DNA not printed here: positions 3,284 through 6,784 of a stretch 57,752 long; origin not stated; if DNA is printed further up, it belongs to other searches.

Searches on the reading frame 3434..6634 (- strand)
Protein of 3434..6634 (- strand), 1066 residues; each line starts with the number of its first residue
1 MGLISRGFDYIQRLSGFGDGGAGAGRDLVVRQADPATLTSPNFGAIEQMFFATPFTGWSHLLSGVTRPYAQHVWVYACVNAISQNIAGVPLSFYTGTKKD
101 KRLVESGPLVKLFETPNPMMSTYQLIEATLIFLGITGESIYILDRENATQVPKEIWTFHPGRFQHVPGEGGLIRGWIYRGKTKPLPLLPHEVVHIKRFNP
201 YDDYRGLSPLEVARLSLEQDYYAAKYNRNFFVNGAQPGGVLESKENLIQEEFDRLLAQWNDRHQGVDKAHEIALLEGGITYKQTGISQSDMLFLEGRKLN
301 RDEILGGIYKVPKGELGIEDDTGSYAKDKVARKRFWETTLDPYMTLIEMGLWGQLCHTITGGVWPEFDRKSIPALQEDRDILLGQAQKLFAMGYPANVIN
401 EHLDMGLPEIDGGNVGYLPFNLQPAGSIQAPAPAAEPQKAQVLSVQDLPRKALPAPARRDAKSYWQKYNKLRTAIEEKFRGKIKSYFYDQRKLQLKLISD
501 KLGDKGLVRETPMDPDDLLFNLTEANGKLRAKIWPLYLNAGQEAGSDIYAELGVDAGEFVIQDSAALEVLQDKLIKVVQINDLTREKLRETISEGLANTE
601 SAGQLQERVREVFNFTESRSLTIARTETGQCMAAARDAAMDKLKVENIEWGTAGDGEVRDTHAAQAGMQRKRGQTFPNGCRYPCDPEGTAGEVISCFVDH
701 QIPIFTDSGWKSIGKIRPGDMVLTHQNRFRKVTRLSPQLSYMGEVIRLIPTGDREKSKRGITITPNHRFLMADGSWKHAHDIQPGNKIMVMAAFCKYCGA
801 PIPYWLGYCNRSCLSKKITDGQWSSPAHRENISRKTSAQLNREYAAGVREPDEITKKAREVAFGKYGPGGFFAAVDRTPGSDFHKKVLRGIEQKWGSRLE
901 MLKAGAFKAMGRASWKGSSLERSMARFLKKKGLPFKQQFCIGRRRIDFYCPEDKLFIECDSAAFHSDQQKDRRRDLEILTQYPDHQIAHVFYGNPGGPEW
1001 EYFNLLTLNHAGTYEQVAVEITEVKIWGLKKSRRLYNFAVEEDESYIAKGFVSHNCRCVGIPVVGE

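Call 74: search_protein_families(library=phrogs, proteins=[window:3434-6634:-], max_evalue=0.0001)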
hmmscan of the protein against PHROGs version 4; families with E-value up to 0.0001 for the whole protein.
window:3434-6634:- (1066 aa): 16 families
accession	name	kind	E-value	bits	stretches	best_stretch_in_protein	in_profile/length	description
phrog_2662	-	head and packaging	3.3e-100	337.7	1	66-696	61-701/717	portal protein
phrog_12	-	head and packaging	2.8e-62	212.7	1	66-673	87-593/646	portal protein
phrog_2468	-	head and packaging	2.9e-25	90.4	1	526-696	92-265/303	head morphogenesis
phrog_5929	-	head and packaging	8.5e-17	62.2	1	226-351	7-128/228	portal protein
phrog_15127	-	head and packaging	7.3e-15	55.5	1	573-697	118-245/602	head protein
phrog_2271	-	head and packaging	2e-14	53.3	1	72-350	52-331/859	portal protein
phrog_3517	-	head and packaging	3.5e-12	47.3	1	616-696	231-321/371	head morphogenesis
phrog_324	-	head and packaging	3.2e-11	43.9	1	586-664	204-282/624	head morphogenesis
phrog_595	-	head and packaging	4.6e-10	40.4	1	582-670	183-272/513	head maturation protease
phrog_6577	-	unknown function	5.4e-10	39.2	1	562-681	92-213/1066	-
phrog_859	-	head and packaging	2.2e-09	37.4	1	576-696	152-282/807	portal protein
phrog_36001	-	unknown function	6e-08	32.3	0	695-789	96-191/715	-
phrog_9529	-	unknown function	8.9e-07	29.8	1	918-980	98-160/247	-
phrog_115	-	head and packaging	8.9e-07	29.4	1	582-667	204-289/665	minor head protein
phrog_3339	-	DNA, RNA and nucleotide metabolism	5.1e-06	26.8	0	904-981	239-321/536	homing endonuclease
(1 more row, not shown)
